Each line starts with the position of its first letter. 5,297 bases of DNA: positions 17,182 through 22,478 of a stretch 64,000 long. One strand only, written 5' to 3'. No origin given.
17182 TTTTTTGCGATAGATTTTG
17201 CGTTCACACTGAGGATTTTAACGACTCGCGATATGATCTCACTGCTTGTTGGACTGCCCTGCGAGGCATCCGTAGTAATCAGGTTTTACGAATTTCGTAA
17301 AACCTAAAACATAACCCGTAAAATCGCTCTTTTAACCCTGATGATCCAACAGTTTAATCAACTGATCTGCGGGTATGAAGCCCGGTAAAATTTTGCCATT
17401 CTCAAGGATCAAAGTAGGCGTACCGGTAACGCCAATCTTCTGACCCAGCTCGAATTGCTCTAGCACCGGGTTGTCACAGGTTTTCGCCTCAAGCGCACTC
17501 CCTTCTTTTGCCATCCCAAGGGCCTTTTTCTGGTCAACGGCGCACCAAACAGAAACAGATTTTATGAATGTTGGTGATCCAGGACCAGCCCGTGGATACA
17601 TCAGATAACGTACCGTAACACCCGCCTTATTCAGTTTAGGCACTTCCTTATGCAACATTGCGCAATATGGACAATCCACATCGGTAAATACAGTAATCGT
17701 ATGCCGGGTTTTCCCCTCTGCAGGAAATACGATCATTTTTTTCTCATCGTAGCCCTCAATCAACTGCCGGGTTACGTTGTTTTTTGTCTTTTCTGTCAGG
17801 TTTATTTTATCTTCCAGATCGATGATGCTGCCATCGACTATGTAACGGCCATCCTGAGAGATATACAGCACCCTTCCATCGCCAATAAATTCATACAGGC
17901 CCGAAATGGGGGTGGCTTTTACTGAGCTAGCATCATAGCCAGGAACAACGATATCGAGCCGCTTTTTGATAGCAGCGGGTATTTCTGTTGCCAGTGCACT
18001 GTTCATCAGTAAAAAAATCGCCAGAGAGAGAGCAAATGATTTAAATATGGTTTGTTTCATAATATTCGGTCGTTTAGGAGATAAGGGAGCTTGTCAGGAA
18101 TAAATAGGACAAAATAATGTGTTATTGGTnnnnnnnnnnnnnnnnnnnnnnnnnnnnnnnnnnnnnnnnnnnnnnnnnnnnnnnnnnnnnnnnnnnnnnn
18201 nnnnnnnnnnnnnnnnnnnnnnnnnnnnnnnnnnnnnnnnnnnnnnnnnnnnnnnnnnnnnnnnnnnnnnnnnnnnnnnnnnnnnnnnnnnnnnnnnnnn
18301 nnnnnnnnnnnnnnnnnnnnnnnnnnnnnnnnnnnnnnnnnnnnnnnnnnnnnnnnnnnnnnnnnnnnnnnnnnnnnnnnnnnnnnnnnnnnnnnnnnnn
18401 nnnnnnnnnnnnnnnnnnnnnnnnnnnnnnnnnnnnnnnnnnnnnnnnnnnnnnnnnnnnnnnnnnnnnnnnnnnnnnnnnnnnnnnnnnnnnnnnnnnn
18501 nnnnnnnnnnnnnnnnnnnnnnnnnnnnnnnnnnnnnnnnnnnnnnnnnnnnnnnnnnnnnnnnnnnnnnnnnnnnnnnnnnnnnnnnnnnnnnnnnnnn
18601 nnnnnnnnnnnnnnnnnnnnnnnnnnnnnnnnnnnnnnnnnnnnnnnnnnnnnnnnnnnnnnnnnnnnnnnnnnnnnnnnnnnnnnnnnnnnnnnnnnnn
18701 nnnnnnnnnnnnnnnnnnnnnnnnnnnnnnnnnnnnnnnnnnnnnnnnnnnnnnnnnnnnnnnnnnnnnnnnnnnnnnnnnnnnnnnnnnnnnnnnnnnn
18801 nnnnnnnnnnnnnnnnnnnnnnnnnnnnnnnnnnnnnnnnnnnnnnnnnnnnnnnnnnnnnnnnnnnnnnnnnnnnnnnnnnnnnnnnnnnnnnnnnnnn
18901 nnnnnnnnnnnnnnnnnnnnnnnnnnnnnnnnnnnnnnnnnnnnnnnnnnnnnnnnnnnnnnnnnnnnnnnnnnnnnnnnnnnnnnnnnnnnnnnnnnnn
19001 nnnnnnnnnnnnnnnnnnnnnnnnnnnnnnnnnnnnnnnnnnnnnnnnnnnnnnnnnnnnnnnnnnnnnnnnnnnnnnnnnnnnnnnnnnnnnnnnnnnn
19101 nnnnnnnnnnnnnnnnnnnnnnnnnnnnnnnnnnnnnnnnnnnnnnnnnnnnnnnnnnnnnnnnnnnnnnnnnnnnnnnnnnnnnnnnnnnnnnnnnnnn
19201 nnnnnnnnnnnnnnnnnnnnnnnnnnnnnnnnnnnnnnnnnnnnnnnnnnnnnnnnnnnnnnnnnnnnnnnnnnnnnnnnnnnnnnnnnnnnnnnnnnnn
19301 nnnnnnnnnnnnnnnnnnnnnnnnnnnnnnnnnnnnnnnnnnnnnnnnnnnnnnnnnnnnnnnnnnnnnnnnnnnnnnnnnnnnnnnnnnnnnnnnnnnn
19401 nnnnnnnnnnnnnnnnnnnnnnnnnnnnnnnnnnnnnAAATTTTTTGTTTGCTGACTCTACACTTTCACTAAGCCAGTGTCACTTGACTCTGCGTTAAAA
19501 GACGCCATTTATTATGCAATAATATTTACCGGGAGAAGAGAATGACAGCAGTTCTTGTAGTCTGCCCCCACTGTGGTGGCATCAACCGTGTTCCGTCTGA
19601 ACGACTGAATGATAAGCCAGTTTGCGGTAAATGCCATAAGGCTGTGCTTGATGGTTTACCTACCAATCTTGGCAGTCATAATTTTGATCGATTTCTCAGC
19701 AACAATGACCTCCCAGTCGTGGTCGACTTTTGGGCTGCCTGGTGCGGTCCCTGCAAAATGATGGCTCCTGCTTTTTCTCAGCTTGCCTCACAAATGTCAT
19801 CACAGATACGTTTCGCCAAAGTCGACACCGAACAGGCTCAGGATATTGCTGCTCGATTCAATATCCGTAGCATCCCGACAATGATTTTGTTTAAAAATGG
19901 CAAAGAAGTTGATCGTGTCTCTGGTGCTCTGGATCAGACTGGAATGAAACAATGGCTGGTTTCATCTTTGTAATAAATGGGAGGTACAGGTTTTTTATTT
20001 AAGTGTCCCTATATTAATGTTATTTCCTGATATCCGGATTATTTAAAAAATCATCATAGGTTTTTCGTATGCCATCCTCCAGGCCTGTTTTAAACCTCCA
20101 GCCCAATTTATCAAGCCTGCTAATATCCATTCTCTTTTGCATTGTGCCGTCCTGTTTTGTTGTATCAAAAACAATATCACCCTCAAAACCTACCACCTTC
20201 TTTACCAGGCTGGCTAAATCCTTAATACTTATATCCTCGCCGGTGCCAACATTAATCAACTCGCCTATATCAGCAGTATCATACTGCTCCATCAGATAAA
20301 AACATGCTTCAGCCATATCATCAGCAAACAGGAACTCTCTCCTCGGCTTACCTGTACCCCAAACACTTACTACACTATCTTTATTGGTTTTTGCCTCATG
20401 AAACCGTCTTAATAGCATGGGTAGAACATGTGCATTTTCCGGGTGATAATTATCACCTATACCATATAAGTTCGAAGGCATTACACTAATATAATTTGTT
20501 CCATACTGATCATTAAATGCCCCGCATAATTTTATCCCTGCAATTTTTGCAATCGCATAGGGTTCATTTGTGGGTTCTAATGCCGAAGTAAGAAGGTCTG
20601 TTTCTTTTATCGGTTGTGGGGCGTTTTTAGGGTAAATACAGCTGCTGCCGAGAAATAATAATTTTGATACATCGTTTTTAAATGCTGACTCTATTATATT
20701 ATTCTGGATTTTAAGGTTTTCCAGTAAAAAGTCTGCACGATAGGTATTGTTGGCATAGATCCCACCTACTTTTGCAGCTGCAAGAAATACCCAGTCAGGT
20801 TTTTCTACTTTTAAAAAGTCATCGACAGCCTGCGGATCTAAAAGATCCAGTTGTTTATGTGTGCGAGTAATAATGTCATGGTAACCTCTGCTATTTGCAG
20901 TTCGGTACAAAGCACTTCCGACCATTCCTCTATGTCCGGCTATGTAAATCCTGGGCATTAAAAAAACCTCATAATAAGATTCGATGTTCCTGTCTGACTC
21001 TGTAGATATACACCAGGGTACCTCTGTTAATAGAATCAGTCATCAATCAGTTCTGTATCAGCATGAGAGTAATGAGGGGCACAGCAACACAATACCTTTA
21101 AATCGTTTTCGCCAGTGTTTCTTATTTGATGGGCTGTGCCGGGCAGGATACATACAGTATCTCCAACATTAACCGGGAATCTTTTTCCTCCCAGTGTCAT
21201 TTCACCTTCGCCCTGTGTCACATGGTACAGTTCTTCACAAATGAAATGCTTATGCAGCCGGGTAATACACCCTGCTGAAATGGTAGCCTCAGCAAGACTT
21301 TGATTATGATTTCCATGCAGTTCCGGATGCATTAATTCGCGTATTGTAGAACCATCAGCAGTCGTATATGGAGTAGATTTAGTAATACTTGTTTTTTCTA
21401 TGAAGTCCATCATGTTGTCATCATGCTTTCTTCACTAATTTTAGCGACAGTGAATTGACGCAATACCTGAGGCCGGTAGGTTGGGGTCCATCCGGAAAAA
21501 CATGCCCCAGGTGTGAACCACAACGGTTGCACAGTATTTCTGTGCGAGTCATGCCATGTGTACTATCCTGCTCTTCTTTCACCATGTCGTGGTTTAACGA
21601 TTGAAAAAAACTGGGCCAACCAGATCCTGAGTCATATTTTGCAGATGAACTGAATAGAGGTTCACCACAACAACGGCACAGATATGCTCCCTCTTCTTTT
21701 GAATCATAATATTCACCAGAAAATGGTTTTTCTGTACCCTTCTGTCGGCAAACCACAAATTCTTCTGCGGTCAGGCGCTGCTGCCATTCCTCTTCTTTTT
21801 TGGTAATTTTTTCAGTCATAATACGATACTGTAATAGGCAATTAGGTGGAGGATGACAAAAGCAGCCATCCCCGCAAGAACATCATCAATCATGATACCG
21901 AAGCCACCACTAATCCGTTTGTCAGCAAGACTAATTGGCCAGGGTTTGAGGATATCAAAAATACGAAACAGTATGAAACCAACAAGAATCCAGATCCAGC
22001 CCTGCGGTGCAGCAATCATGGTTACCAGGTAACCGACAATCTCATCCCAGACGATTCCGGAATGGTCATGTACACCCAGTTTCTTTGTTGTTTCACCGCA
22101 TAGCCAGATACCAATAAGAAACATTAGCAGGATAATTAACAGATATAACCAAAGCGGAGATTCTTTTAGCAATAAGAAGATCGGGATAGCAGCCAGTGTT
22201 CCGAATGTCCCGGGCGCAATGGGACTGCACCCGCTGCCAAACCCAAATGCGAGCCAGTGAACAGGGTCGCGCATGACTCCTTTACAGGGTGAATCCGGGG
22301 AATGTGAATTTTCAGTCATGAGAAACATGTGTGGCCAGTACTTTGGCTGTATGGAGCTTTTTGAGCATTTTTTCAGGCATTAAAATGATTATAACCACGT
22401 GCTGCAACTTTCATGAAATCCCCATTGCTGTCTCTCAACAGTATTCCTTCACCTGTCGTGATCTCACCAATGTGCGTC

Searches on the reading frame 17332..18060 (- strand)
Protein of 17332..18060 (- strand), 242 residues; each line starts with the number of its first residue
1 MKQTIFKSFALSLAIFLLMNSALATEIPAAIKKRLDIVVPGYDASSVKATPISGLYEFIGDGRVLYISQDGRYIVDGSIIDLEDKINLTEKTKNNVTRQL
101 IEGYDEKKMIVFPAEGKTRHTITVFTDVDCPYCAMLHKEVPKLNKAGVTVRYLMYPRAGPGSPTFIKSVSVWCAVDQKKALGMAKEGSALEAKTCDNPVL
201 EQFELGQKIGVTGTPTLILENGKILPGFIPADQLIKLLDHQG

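Call 88: search_protein_families(library=pfam, proteins=[window:17332-18060:-], max_evalue=0.00001)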
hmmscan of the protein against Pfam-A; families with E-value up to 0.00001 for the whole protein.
window:17332-18060:- (242 aa): 4 families
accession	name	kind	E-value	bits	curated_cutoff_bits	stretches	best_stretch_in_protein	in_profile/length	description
PF13098.12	Thioredoxin_2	-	2.3e-22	79.7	27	1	114-238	1-104/104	Thioredoxin-like domain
PF10411.14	DsbC_N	-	7.2e-18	64.4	25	1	24-90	3-70/70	Disulfide bond isomerase protein N-terminal domain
PF13462.12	Thioredoxin_4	-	7.5e-09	36.4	23.2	0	117-148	12-43/165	Thioredoxin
PF01323.26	DSBA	-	3e-08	34.1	25.6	0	186-237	139-189/191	DSBA-like thioredoxin domain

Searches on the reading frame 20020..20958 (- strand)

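Call 88: search_protein_families(library=pfam, proteins=[window:20020-20958:-], max_evalue=0.00001)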
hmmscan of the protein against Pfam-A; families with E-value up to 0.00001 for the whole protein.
window:20020-20958:- (312 aa): 3 families
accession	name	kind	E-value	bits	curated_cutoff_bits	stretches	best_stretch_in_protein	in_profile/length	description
PF01370.27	Epimerase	-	1.9e-63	214.5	20.9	1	4-238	1-240/240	NAD dependent epimerase/dehydratase family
PF16363.11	GDP_Man_Dehyd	-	2.8e-16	60.3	27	1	36-300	58-332/332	GDP-mannose 4,6 dehydratase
PF04321.23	RmlD_sub_bind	-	2.8e-10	40.2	27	1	3-287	2-263/287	RmlD substrate binding domain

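Call 89: search_protein_families(library=ncbifam, proteins=[window:20020-20958:-], max_evalue=0.00001)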
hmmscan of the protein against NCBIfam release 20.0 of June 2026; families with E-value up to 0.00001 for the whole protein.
window:20020-20958:- (312 aa): 8 families
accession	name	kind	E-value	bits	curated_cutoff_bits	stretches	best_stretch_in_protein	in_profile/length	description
NF047922.1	GDPFucSynFcl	equivalog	3.9e-142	473.2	500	1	3-307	4-304/308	GDP-L-fucose synthase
TIGR04180.1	EDH_00030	hypoth_equivalog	1.5e-18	66.9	475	1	16-268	29-268/297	NAD-dependent 4,6-dehydratase LegB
TIGR01181.1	dTDP_gluc_dehyt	equivalog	7.5e-18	64.7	365.1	1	34-308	54-315/321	dTDP-glucose 4,6-dehydratase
TIGR01179.1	galE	equivalog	1.4e-12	47.1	262.3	1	35-302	52-323/332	UDP-glucose 4-epimerase GalE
NF007490.0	PRK10084.1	subfamily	2.9e-09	36.4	649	1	125-308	159-338/361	dTDP-glucose 4,6-dehydratase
TIGR02197.1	heptose_epim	equivalog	2.1e-08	33.7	274.6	1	4-263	1-267/316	ADP-glyceromanno-heptose 6-epimerase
NF007582.0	PRK10217.1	equivalog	5.6e-07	29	698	1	131-308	157-335/355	dTDP-glucose 4,6-dehydratase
TIGR01214.1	rmlD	equivalog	1.1e-06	27.9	224.05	1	3-64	1-61/285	dTDP-4-dehydrorhamnose reductase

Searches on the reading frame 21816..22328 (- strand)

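Call 88: search_protein_families(library=pfam, proteins=[window:21816-22328:-], max_evalue=0.00001)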
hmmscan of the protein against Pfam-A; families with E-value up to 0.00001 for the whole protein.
window:21816-22328:- (170 aa): 1 family
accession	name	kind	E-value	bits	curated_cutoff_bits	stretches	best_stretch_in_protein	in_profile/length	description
PF04608.18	PgpA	-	2.6e-45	154.3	28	1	25-163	1-140/141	Phosphatidylglycerophosphatase A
